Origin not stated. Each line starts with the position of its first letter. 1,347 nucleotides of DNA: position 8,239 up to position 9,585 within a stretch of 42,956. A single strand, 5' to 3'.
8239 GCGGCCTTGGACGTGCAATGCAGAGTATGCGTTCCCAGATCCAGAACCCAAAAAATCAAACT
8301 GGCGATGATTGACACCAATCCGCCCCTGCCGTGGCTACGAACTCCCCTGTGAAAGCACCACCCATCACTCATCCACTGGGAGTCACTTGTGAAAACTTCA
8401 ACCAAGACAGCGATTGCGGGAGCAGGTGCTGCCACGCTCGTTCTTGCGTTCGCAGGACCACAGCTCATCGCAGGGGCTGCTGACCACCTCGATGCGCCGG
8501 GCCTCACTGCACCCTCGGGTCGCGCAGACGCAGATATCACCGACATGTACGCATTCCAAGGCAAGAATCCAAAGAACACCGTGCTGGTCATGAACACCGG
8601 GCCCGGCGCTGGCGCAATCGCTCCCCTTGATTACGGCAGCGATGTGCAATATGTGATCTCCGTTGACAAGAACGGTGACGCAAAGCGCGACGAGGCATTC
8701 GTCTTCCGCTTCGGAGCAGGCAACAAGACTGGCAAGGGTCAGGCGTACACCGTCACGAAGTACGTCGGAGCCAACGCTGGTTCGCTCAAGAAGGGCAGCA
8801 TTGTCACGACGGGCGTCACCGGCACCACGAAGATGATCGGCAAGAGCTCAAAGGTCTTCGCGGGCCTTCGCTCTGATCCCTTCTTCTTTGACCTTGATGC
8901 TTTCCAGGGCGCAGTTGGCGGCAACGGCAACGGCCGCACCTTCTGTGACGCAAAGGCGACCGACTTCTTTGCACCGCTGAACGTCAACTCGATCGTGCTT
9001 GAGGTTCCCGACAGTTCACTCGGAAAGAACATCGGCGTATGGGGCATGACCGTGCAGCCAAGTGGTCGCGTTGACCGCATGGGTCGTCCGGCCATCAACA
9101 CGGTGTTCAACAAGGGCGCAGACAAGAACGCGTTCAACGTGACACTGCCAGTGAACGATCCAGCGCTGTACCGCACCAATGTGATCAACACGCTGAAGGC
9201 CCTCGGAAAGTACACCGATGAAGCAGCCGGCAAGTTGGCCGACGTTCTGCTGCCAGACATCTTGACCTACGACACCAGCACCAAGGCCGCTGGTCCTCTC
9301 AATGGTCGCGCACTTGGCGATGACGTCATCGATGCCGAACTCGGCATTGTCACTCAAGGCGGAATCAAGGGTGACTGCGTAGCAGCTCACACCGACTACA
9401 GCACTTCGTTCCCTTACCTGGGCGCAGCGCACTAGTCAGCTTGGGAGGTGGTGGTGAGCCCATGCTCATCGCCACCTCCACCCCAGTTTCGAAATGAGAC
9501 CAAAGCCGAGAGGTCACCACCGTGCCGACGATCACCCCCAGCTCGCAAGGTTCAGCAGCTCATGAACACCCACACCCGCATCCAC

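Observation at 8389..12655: Three-gene envelope metal-handling operon built around an uncharacterised DUF4331 protein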

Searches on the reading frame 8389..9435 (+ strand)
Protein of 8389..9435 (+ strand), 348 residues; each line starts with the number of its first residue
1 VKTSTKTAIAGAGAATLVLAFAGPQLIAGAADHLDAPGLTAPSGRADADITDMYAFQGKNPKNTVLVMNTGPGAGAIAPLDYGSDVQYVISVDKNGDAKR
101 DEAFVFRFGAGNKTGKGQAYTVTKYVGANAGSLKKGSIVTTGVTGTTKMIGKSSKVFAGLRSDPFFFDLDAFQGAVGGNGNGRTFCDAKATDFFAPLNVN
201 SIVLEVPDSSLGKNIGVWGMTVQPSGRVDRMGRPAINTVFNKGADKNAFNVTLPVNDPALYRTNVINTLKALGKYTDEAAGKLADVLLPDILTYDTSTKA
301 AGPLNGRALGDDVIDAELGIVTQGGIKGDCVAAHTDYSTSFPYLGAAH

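Call 3: search_protein_families(library=pfam, proteins=[window:8389-9435:+], max_evalue=0.01)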
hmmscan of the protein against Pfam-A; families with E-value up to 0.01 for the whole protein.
window:8389-9435:+ (348 aa): 1 family
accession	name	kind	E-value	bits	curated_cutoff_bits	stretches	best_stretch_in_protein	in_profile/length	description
PF14224.11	DUF4331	-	1.7e-38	133.4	27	3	121-262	133-289/421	Domain of unknown function (DUF4331)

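Call 4: search_protein_families(library=ncbifam, proteins=[window:8389-9435:+], max_evalue=0.01)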
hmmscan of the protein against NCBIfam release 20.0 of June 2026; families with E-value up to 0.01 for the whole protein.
window:8389-9435:+ (348 aa): 0 families

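Call 8: find_homologous_proteins(query=window:8389-9435:+)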
Query window:8389-9435:+ (348 aa): 5136 proteins with E <= 0.001 among 8000 candidates; the best 120 are listed.
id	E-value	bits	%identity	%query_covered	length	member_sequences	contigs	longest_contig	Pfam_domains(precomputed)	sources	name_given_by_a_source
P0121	1.9e-214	729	95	100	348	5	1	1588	PF14224.12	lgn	-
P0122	3.2e-186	636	83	100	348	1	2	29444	PF14224.12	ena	-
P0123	1.1e-185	635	83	99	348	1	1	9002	PF14224.12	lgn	-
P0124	4.0e-182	623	82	99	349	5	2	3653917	PF14224.12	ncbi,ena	-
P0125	3.0e-181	620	81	99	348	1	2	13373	PF14224.12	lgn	-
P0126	3.1e-177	607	79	100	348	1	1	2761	PF14224.12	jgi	jgi:hypothetical protein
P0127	6.0e-175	599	79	99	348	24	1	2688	PF14224.12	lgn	-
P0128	1.8e-173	594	77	100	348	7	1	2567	PF14224.12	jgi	jgi:hypothetical protein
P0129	2.1e-173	594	78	99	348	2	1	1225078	PF14224.12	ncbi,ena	-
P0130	3.1e-170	584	77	100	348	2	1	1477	PF14224.12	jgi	jgi:hypothetical protein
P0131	3.1e-168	577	76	100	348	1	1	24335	PF14224.12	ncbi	-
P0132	1.7e-162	558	77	95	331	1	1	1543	PF14224.12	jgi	jgi:hypothetical protein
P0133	1.3e-160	552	77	95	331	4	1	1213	PF14224.12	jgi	jgi:hypothetical protein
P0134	1.1e-159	549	73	100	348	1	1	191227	PF14224.12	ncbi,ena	-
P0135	5.1e-130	452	62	97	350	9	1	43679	PF14224.12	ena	-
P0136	1.7e-123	430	61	100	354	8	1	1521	PF14224.12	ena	-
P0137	1.0e-122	428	58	100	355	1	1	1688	PF14224.12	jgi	jgi:Domain of unknown function (DUF4331)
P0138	2.7e-122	426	60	100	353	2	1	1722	PF14224.12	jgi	jgi:hypothetical protein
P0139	6.7e-122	425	61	93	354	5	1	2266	PF14224.12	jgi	jgi:Domain of unknown function (DUF4331)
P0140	7.2e-122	425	58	100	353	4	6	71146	PF14224.12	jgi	jgi:hypothetical protein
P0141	1.4e-121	424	59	100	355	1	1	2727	PF14224.12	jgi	jgi:hypothetical protein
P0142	2.7e-121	423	60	93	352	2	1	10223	PF14224.12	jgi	jgi:hypothetical protein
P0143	4.0e-121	422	61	93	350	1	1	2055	PF14224.12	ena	-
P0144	6.8e-121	422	60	93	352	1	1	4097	PF14224.12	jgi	jgi:Domain of unknown function (DUF4331)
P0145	1.0e-118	414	61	93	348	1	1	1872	PF14224.12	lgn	-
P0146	2.2e-115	403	59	94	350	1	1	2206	PF14224.12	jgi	jgi:hypothetical protein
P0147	2.9e-115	403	59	91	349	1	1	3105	PF14224.12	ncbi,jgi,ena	-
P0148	5.2e-113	396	58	94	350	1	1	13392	PF14224.12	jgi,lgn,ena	-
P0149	5.8e-113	396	56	91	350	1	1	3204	PF14224.12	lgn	-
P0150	3.4e-111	390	57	95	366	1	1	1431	PF14224.12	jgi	-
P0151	7.2e-111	389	58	93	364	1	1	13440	PF14224.12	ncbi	-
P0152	9.0e-111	388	57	92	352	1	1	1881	PF14224.12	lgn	-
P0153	1.9e-110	387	57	91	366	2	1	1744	PF14224.12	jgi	-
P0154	5.4e-110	386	57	93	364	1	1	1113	PF14224.12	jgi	jgi:hypothetical protein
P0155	7.9e-110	385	54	98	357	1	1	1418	PF14224.12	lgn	-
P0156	1.1e-109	385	54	99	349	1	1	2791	PF14224.12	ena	-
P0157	2.9e-109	383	61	86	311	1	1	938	PF14224.12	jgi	jgi:hypothetical protein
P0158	3.8e-109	383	56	95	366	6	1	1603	PF14224.12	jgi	-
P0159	7.9e-109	382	58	96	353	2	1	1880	PF14224.12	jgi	jgi:hypothetical protein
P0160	2.0e-108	381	57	93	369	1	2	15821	PF14224.12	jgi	jgi:hypothetical protein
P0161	2.5e-108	380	55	99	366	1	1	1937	PF14224.12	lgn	-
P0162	4.0e-108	380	58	93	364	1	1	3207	PF14224.12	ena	-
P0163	5.7e-108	379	58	91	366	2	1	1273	PF14224.12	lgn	-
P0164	7.4e-108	379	56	95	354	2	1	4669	PF14224.12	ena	-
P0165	2.6e-107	377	56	91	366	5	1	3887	PF14224.12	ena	-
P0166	3.8e-107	376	57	95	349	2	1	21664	PF14224.12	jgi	jgi:hypothetical protein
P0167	4.3e-107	376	57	91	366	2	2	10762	PF14224.12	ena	-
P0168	5.2e-107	376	57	91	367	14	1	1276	PF14224.12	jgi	jgi:hypothetical protein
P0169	1.0e-106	375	59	89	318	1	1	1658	PF14224.12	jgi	jgi:hypothetical protein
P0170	1.3e-106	375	57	93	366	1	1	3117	PF14224.12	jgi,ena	-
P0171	1.7e-106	374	55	95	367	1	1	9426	PF14224.12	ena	-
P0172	2.8e-106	374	57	91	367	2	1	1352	PF14224.12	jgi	jgi:hypothetical protein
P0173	4.0e-106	373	55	91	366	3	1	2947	PF14224.12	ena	-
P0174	4.9e-106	373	54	99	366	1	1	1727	PF14224.12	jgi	jgi:uncharacterized protein DUF4331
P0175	5.9e-106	373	56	95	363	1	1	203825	PF14224.12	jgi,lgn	jgi:hypothetical protein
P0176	5.9e-106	373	55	95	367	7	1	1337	PF14224.12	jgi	-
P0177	6.2e-106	372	58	91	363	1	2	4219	PF14224.12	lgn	-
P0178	2.3e-105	371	58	92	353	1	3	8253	PF14224.12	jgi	jgi:hypothetical protein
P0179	2.3e-105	371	58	91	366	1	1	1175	PF14224.12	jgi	jgi:hypothetical protein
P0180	2.6e-105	370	55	96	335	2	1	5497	PF14224.12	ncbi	ncbi:MAG: DUF4331 family protein, partial [Actinomycetota bacterium]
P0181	3.5e-105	370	58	95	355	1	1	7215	PF14224.12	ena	-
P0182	3.5e-105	370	57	91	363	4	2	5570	PF14224.12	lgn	-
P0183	1.9e-104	368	56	91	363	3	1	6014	PF14224.12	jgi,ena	-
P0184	2.2e-104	367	56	91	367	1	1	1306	PF14224.12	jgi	jgi:hypothetical protein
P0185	2.9e-104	367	57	91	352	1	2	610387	PF14224.12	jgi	jgi:hypothetical protein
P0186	3.6e-104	367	57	91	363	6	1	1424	PF14224.12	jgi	-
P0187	7.6e-104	366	82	59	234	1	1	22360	PF14224.12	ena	-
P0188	1.2e-103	365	55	99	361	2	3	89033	PF14224.12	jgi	jgi:hypothetical protein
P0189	4.2e-103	363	55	93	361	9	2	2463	PF14224.12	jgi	jgi:hypothetical protein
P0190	5.5e-103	363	57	97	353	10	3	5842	PF14224.12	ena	-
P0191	1.3e-102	361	56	97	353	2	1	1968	PF14224.12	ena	-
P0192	1.5e-102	361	56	91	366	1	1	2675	PF14224.12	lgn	-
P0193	1.6e-102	361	55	91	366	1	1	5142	PF14224.12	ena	-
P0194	7.4e-102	359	54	96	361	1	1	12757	PF14224.12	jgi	jgi:hypothetical protein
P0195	1.0e-101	359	54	96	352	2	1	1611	PF14224.12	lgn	-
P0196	1.1e-101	358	56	93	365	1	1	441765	PF14224.12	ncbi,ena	-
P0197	1.4e-101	358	54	96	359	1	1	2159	PF14224.12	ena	-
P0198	2.2e-101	357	56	91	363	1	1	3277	PF14224.12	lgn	-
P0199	2.2e-101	357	55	96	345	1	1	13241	PF14224.12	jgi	jgi:hypothetical protein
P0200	2.4e-101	357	53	99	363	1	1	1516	PF14224.12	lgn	-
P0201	2.7e-101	357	53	99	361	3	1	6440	PF14224.12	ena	-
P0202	4.2e-101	357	53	100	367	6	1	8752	PF14224.12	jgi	jgi:hypothetical protein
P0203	6.9e-101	356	56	91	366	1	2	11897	PF14224.12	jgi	jgi:hypothetical protein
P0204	7.2e-101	356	54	93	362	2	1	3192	PF14224.12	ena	-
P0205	9.5e-101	355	53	100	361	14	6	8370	PF14224.12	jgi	jgi:hypothetical protein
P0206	9.6e-101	355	55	93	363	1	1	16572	PF14224.12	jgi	jgi:hypothetical protein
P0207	1.1e-100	355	57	97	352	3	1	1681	PF14224.12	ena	-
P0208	1.6e-100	355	56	97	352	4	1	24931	PF14224.12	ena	-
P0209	1.6e-100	355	54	96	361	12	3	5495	PF14224.12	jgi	jgi:hypothetical protein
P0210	2.1e-100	354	52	98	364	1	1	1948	PF14224.12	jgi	jgi:hypothetical protein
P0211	2.1e-100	354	53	98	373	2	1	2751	PF14224.12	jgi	jgi:hypothetical protein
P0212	2.2e-100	354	54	95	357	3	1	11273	PF14224.12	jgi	jgi:hypothetical protein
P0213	3.2e-100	354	55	96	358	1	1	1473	PF14224.12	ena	-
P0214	3.4e-100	354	55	91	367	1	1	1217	PF14224.12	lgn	-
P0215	3.6e-100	354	52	100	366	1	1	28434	PF14224.12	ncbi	ncbi:MAG: DUF4331 family protein [Actinomycetota bacterium]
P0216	5.1e-100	353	56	97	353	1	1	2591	PF14224.12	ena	-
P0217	8.1e-100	352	52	99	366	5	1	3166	PF14224.12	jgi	jgi:hypothetical protein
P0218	8.4e-100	352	54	93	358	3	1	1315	PF14224.12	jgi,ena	-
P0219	1.0e-99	352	54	99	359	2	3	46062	PF14224.12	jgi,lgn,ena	-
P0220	1.1e-99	352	54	93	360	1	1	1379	PF14224.12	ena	-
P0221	1.3e-99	352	53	96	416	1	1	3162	PF14224.12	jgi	jgi:Domain of unknown function (DUF4331)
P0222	1.8e-99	351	56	97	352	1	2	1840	PF14224.12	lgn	-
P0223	3.5e-99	350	52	98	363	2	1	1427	PF14224.12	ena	-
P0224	3.5e-99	350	52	99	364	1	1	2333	PF14224.12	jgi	jgi:hypothetical protein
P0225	5.5e-99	350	56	97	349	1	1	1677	PF14224.12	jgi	-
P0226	7.8e-99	349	55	91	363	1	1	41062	PF14224.12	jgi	jgi:hypothetical protein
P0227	9.9e-99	349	52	98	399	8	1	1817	PF14224.12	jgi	jgi:hypothetical protein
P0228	2.0e-98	348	56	97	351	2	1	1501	PF14224.12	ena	-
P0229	2.2e-98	348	51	100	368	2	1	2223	PF14224.12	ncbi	-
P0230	2.2e-98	348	55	97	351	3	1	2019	PF14224.12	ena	-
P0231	2.3e-98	348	54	96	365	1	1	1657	PF14224.12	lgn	-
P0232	2.5e-98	347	53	93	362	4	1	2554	PF14224.12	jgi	jgi:hypothetical protein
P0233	2.5e-98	347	53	99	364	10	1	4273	PF14224.12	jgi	jgi:hypothetical protein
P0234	3.6e-98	347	54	96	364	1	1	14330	PF14224.12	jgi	jgi:hypothetical protein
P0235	4.0e-98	347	54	93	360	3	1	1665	PF14224.12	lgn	-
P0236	5.3e-98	346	53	94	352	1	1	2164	PF14224.12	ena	-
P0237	6.2e-98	346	54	96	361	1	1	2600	PF14224.12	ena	-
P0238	6.6e-98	346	52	99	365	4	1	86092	PF14224.12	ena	-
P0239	6.9e-98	346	51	100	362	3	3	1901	PF14224.12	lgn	-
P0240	8.7e-98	346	55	94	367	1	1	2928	PF14224.12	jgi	jgi:hypothetical protein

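Call 11: find_related_loci(query=A1, collection=genome_contigs, flank=10000)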
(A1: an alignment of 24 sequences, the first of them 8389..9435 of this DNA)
Query A1 (348 aa) in genome_contigs; peptide patterns used: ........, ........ (x = any residue, [..] = any of these).
599 stretches matched a pattern (row limit reached: there are more); 519 encode a relative of the query (tblastn E <= 1e-3); the best 80 are kept; 80 distinct loci.
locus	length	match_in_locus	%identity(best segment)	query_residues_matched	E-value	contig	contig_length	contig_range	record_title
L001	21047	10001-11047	82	1-348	0e+0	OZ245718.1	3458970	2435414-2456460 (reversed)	MAG: Actinomycetes bacterium isolate 5592b777-cc2b-40d4-8203-2b0c8ee3f119 genome assembly, chromosome: 1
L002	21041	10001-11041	82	1-346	0e+0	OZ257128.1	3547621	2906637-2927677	MAG: Actinomycetes bacterium isolate a64d84fb-41c3-4246-938b-28fa759d90e4 genome assembly, chromosome: 1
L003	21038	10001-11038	81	1-346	0e+0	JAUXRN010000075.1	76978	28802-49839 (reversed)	MAG: Actinomycetota bacterium isolate C12_maxbin.082_sub C12_k141_391412, whole genome shotgun sequence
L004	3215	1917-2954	81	1-346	0e+0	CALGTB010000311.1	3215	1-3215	MAG TPA_asm: uncultured actinobacterium isolate SRR5576001_bin.111_CONCOCT_v1.1_MAG genome assembly, contig: ERZ795033.2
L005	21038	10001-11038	78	1-346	2e-179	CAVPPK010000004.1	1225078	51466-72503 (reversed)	MAG: uncultured bacterium isolate MFD09848.bin.2.19 genome assembly, contig: contig_2038, whole genome shotgun sequence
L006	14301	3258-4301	76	1-348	1e-174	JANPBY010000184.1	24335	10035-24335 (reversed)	MAG: Actinomycetes bacterium isolate VAR_78_metabat_60 VAR_78_k141_789406, whole genome shotgun sequence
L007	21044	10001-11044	72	1-348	5e-167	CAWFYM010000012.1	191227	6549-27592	MAG: uncultured Actinomycetota bacterium isolate MFD05442.bin.1.323 genome assembly, contig: contig_61174, whole genome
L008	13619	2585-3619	72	1-348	5e-166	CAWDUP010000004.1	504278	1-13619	MAG: uncultured Actinomycetota bacterium isolate MFD05442.bin.1.346 genome assembly, contig: contig_29870, whole genome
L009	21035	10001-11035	72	1-348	1e-163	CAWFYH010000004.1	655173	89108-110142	MAG: uncultured Actinomycetota bacterium isolate MFD05442.bin.1.398 genome assembly, contig: contig_29869, whole genome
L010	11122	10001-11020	58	26-348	3e-115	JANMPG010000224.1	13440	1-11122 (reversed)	MAG: Actinomycetes bacterium isolate OTE_51_metabat_502 OTE_51_k141_1100918, whole genome shotgun sequence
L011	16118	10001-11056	54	15-348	4e-110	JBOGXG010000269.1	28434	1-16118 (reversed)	MAG: Actinomycetota bacterium isolate M3-S_concoct.bin.353_sub k127_3823336, whole genome shotgun sequence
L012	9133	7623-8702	53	1-348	1e-107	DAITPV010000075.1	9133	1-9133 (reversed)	MAG TPA_asm: Actinomycetota bacterium isolate CTOTU39255 NODE_1134_length_9133_cov_7.364728, whole genome shotgun sequen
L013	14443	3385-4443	54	5-348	1e-107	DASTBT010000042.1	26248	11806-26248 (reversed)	MAG TPA_asm: Actinomycetota bacterium isolate SMAG_U773 k141_19714, whole genome shotgun sequence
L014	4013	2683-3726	54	14-348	3e-108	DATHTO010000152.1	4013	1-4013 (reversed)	MAG TPA_asm: Actinomycetota bacterium isolate SMAG_U16079 k141_469023, whole genome shotgun sequence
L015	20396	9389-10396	56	26-348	3e-107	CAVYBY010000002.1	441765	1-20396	MAG: uncultured Actinomycetes bacterium isolate MFD04944.bin.1.337 genome assembly, contig: contig_35703, whole genome s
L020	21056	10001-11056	51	14-348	3e-104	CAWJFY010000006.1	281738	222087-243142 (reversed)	MAG: uncultured Actinomycetota bacterium isolate MFD09267.bin.1.89 genome assembly, contig: contig_7039, whole genome sh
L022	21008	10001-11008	55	12-348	2e-103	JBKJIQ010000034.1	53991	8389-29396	MAG: Acidimicrobiia bacterium isolate ant_bin.168 S1Ck117_2192910_flag_1_multi_32.8032_len_53991, whole genome shotgun s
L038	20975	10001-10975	54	30-348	1e-97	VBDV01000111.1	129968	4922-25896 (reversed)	MAG: Chloroflexi bacterium isolate CF_9 14_0927_09_40cm_scaffold_51, whole genome shotgun sequence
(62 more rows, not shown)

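Call 18: predict_structure(alignment_id=A1)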
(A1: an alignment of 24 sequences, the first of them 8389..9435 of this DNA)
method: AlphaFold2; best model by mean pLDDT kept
length: 348 residues; sequences in the alignment: 24
mean_pLDDT: 69.0   pTM: 0.73
mean pLDDT of the five models: 69.0, 68.4, 66.2, 64.3, 60.2
residues with pLDDT >= 90: 61; 70-90: 136; 50-70: 67; < 50: 84
segments of 3 or more residues with pLDDT < 50: 1-39, 186-191, 301-312, 325-348
pLDDT, mean of each block of 10 residues (from residue 1): 37 34 32 42 76 77 84 65 93 88 95 85 95 94 88 83 57 59 49 62 87 82 89 72 79 89 85 77 78 69 38 54 49 34 30
secondary structure, 60 per line:
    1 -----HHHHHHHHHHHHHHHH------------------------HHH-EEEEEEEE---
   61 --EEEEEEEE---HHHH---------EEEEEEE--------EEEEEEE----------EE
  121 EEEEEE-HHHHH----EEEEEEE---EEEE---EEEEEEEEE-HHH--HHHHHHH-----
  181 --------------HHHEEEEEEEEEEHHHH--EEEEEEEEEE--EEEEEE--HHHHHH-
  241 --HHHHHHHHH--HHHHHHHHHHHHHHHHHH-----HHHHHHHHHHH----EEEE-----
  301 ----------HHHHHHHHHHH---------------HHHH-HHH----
elements in order: H6-21 E50-57 E63-70 H74-77 E87-93 E102-108 E119-126 H128-132 E137-143 E147-150 E154-162 H169-175 E198-207 H208-211 E214-223 E226-231 H234-239 H243-251 H254-271 H277-287 E292-295 H311-321 H337-340

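Call 22: fold_search(model_id=the predicted structure, library=pdb)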
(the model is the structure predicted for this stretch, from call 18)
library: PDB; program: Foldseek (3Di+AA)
matches with E <= 10: 1599; with E <= 0.001: 0
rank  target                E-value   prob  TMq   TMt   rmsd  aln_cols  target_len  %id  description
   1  6wgj_C                4.3e-03  0.11  0.11  0.15  21.0       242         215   13  Fab portion of dupilumab with Crystal Kappa design and no interchain disulfide (released 2020-09-16)
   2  4dn3_H                6.8e-03  0.10  0.11  0.16  20.7       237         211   11  Crystal structure of anti-mcp-1 antibody cnto888 (released 2012-10-03)
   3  6zqk_B                1.0e-02  0.08  0.11  0.16  22.0       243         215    7  HER2-binding scFv-Fab fusion 841 (released 2021-06-30)
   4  9hkq_D                1.4e-02  0.08  0.10  0.14  21.5       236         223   12  Structure of VHH5 targeting NY-ESO-1(SLLMWITQC)/HLA-A*02:01 (released 2025-12-17)
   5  3qnx_B                1.5e-02  0.08  0.11  0.14  19.7       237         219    8  Orthorhombic form of human IgA1 Fab fragment, sharing same Fv as IgG (released 2012-02-15)
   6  5jxe_G                1.7e-02  0.08  0.11  0.16  22.6       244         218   10  Human PD-1 ectodomain complexed with Pembrolizumab Fab (released 2016-08-10)
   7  7mlh_E                1.7e-02  0.07  0.10  0.15  20.4       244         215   11  Crystal structure of human IgE (2F10) in complex with Der p 2.0103 (released 2022-05-04)
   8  8vs8_X                1.9e-02  0.07  0.11  0.15  22.2       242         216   11  Crystal structure of ADI-19425 Fab in complex with anti-idiotypic 1D3 Fab (released 2024-09-18)
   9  1mcp_H                2.2e-02  0.08  0.12  0.16  20.4       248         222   11  PHOSPHOCHOLINE BINDING IMMUNOGLOBULIN FAB MC/PC603. AN X-RAY DIFFRACTION STUDY AT 2.7 ANGSTROMS (released 1985-01-02)
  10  8g04_C                2.2e-02  0.08  0.12  0.10  20.1       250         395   11  Structure of signaling thrombopoietin-MPL receptor complex (released 2023-08-30)
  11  9i42_A                2.2e-02  0.07  0.10  0.15  22.9       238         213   10  Structure of anti-EV71 human monoclonal antibody 16-2-2D Fab (released 2026-02-04)
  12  6rlo_E                2.2e-02  0.06  0.10  0.15  20.7       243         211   13  Crystal structure of AT1412dm Fab fragment in complex with CD9 large extracellular loop (released 2021-05-12)
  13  4x80_H                2.2e-02  0.06  0.10  0.13  21.6       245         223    8  Crystal Structure of murine 7B4 Fab monoclonal antibody against ADAMTS5 (released 2015-04-08)
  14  6rlo_A                2.3e-02  0.08  0.11  0.16  20.5       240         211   14  Crystal structure of AT1412dm Fab fragment in complex with CD9 large extracellular loop (released 2021-05-12)
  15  7q6e_E                2.3e-02  0.06  0.11  0.15  23.1       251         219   11  Beta049 fab in complex with SARS-CoV2 beta-Spike glycoprotein, The Beta mAb response underscores the antigenic distanc (released 2021-12-15)
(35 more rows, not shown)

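Call 25: search_solved_structures(query=A1, max_evalue=1)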
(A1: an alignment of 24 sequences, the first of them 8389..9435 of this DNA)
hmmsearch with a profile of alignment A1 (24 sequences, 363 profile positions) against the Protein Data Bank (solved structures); distinct sequences matched with E-value up to 1: 0.

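Call 40: search_protein_families(library=pfam, proteins=[L020:8933-9685:+], max_evalue=0.01)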
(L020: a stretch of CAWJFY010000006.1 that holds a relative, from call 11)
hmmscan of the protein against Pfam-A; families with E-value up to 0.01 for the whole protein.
L020:8933-9685:+ (250 aa): 1 family
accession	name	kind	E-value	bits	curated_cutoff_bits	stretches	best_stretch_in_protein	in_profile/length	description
PF10099.14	RskA_C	-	4.5e-09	37.1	29.4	1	104-239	2-130/135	Anti-sigma-K factor rskA, C-terminal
